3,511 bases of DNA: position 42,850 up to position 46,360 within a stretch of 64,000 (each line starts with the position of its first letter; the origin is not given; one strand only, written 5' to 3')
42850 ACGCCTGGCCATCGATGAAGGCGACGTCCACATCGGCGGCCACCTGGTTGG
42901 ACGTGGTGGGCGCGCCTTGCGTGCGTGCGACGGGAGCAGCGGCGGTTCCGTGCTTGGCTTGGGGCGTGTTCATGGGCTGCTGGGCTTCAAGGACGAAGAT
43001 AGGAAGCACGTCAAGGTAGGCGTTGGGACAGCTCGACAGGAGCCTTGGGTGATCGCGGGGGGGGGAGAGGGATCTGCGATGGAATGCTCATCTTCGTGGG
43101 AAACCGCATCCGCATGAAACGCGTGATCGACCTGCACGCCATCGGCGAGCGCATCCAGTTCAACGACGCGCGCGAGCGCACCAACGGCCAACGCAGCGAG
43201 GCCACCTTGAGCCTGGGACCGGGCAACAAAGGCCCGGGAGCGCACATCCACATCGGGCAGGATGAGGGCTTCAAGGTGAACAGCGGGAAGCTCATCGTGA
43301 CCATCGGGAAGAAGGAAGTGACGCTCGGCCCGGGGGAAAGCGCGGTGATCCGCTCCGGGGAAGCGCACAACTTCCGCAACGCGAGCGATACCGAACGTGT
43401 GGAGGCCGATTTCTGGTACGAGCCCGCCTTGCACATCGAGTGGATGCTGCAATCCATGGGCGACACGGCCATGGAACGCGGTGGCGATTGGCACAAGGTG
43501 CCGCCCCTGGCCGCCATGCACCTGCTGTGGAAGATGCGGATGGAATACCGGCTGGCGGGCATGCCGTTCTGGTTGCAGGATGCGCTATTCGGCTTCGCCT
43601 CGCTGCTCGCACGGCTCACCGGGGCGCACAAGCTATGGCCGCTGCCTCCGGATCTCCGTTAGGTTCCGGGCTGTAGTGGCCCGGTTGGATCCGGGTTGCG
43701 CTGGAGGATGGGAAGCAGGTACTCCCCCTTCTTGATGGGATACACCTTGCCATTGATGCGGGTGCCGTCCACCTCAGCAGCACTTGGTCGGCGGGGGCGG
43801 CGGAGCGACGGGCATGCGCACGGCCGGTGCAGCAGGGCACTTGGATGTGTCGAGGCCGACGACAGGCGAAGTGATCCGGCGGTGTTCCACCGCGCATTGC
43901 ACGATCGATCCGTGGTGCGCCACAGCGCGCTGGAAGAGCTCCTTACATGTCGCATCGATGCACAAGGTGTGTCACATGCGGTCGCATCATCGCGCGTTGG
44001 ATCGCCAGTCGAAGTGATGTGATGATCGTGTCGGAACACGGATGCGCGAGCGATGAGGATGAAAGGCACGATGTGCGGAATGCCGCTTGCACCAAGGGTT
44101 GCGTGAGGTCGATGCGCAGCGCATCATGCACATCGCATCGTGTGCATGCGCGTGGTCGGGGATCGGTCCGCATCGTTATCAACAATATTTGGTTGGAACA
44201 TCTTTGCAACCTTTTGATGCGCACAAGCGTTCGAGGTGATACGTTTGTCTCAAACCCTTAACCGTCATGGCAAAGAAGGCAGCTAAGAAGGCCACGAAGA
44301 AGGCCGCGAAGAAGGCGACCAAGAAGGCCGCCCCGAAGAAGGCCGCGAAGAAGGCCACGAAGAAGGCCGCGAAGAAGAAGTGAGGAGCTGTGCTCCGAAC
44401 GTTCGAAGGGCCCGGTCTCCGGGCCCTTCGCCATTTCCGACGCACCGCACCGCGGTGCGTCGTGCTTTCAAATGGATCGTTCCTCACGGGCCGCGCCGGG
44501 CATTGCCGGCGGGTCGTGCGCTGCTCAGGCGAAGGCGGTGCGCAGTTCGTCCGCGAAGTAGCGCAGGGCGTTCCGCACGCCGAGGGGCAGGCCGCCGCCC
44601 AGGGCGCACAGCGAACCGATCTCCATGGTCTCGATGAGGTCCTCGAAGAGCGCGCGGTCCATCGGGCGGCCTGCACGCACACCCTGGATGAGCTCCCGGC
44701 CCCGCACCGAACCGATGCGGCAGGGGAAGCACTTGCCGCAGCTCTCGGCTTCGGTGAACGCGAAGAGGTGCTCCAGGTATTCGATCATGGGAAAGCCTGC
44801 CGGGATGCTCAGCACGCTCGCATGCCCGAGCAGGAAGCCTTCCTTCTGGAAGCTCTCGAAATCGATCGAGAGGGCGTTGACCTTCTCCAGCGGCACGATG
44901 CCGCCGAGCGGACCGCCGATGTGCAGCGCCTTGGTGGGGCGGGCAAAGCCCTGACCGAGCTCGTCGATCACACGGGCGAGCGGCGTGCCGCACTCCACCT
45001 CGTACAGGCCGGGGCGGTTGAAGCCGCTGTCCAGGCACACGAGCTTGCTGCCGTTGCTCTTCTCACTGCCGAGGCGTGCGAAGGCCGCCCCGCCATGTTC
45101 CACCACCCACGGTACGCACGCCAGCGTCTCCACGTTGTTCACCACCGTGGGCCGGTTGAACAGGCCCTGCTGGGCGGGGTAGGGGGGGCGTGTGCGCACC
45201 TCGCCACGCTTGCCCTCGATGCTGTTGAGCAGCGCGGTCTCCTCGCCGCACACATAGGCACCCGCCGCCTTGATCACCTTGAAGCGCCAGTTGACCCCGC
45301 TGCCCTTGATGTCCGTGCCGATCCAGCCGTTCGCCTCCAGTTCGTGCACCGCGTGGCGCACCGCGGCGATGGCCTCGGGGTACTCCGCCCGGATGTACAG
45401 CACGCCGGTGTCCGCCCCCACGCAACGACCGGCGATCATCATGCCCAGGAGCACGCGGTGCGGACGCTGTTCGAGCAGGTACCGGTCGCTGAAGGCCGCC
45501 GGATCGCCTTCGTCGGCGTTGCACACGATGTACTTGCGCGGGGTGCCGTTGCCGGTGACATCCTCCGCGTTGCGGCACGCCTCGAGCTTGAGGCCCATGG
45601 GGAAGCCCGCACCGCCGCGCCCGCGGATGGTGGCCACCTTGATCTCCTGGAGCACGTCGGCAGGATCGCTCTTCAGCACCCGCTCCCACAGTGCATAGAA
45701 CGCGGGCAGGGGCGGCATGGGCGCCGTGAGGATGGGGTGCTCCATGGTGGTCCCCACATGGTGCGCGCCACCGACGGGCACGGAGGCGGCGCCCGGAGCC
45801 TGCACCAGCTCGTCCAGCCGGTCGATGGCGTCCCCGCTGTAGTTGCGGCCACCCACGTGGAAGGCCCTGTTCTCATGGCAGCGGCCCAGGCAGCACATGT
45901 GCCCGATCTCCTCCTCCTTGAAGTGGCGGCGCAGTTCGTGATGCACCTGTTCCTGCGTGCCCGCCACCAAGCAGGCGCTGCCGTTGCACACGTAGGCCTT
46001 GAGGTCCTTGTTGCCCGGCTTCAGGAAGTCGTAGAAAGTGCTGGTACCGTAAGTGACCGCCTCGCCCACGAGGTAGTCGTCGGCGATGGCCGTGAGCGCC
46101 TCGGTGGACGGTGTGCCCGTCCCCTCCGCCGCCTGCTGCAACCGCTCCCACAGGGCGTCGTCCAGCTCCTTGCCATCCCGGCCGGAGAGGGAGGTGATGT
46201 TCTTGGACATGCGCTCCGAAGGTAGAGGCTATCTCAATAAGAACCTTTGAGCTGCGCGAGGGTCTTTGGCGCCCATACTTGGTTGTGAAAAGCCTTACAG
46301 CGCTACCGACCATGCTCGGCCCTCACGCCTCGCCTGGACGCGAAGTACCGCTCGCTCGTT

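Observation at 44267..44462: Unannotated 38-aa histone-H1-like KKAAKK microprotein with strong tandem hairpin terminators, embedded between fdsB and the fdsA relic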

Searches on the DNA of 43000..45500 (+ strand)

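Call 6: search_rna_families(source=window, start=43000, end=45500, threshold=evalue, max_evalue=1)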
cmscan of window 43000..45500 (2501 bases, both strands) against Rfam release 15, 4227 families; matches with E-value up to 1: 1.
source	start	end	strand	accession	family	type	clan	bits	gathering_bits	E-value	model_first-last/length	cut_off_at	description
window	44325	44450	+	RF02225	sX6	Gene; sRNA;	-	15.3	40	0.43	1-342/342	no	Proteobacterial sRNA sX6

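Call 47: search_dna_similar(query=window:44150-44480:+, collection=plasmids, mode=distant, max_rows=10)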
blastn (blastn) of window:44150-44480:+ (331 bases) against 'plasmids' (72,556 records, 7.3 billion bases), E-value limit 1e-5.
No match.

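Call 48: search_dna_similar(query=window:44150-44480:+, collection=phages, mode=distant, max_rows=10)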
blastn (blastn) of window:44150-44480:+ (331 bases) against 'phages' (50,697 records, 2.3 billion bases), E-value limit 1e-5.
Records with a match: 3; places in all: 3; records where one place covers at least 80% of the query: 0.
Best place of each record, by identity: 60-80% 3.
By first word of the organism name: Stenotrophomonas 3.
By host as written in the record: Stenotrophomonas maltophilia 3.
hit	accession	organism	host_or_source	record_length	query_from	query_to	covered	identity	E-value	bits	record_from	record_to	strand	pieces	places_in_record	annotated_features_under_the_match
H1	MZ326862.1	Stenotrophomonas phage Summit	Stenotrophomonas maltophilia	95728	120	229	33%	71.9%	1e-7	64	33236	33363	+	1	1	hypothetical protein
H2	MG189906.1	Stenotrophomonas phage vB_SmaS_DLP_5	Stenotrophomonas maltophilia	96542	124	221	30%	74.0%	1e-6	60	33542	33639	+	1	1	hypothetical protein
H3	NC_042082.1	Stenotrophomonas phage vB_SmaS_DLP_5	Stenotrophomonas maltophilia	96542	124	221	30%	74.0%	1e-6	60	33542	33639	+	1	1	hypothetical protein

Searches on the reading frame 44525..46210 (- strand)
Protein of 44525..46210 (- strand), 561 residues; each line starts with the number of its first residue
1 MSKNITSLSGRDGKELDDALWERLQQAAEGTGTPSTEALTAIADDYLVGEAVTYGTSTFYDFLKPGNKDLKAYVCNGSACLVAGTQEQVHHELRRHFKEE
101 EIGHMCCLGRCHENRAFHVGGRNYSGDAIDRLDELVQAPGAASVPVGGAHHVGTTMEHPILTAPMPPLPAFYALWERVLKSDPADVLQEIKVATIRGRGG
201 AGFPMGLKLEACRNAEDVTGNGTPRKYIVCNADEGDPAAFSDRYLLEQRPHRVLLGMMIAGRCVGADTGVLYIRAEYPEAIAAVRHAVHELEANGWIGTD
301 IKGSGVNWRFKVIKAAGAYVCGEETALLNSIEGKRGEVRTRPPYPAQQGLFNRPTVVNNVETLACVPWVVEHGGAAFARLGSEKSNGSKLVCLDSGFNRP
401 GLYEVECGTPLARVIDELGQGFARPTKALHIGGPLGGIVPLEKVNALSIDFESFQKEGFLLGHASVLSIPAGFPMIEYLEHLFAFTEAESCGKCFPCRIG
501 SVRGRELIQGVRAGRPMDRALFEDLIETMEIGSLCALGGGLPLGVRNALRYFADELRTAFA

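Call 11: find_related_loci(query=window:44525-46210:-, collection=genome_contigs, flank=6000)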
Query window:44525-46210:- (561 aa) in genome_contigs; peptide patterns used: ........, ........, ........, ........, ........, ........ (x = any residue, [..] = any of these).
600 stretches matched a pattern (row limit reached: there are more); 598 encode a relative of the query (tblastn E <= 1e-3); the best 80 are kept; 80 distinct loci.
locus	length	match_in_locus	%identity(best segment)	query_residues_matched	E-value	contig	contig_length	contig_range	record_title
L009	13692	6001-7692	82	1-560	0e+0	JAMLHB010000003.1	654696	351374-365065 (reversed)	MAG: Flavobacteriales bacterium isolate ACE_NR_BACT18 ACE_NR_BACT18_3, whole genome shotgun sequence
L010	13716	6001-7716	78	1-560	0e+0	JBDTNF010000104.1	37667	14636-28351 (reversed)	MAG: Flavobacteriales bacterium isolate cluster3_bin.144 NODE_2951_length_37667_cov_7.880145, whole genome shotgun seque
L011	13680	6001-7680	78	1-560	0e+0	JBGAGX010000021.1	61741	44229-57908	MAG: Flavobacteriales bacterium isolate MAG_MBR_H125.12 MBRH125-12_opera_contig_1654, whole genome shotgun sequence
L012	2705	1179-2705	82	1-500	0e+0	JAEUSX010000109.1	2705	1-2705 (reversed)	MAG: Flavobacteriales bacterium isolate new MAG-314 k141_494910, whole genome shotgun sequence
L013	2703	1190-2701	82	1-495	0e+0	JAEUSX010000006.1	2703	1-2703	MAG: Flavobacteriales bacterium isolate new MAG-314 k141_308580, whole genome shotgun sequence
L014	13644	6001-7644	59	1-560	0e+0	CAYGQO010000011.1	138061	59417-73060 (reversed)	MAG TPA_asm: uncultured Roseivirgaceae bacterium isolate ERP117304_co3_176 genome assembly, contig: NODE_141_length_1380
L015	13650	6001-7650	58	1-561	0e+0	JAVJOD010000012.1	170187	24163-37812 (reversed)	MAG: Cyclobacteriaceae bacterium isolate A1-SPW-14 k141_39493, whole genome shotgun sequence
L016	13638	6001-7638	57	1-558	0e+0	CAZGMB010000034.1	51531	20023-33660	MAG TPA_asm: uncultured Aureispira sp. isolate binchicken_co367_71 genome assembly, contig: NODE_125_length_51531_cov_15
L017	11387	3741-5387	56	1-560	0e+0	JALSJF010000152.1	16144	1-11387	MAG: Cyclobacteriaceae bacterium isolate 354-166_metabat2_scaf2bin.076 354-166_scaffold_3539_c1, whole genome shotgun se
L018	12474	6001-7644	56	1-560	0e+0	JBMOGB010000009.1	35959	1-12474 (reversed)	MAG: Bacteroidia bacterium isolate Deming_bin.278 contig2333, whole genome shotgun sequence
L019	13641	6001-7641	54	1-560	0e+0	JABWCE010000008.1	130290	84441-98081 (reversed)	MAG: Bacteroidetes bacterium isolate MAG_48 scaffold_84, whole genome shotgun sequence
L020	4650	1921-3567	57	1-561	0e+0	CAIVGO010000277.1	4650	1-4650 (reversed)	MAG: uncultured Bacteroidetes bacterium isolate Ja1_bin-1389 genome assembly, contig: bin-1389:277/840, whole genome sho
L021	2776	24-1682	55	1-561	0e+0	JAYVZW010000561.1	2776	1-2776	MAG: Verrucomicrobiota bacterium isolate GL91_UP_metabinner_10 GL91_UP_metabinner_10_560, whole genome shotgun sequence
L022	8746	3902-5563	53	1-560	0e+0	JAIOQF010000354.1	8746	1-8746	MAG: Verrucomicrobia bacterium isolate LakeFargette_0920_ALND_MAG_57_8 LacPavin_0920_ALND_scaffold_918474, whole genome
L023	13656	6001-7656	54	1-560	0e+0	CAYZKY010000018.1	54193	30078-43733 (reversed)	MAG TPA_asm: uncultured Verrucomicrobiota bacterium isolate SRP302895_co1_388 genome assembly, contig: NODE_1050_length_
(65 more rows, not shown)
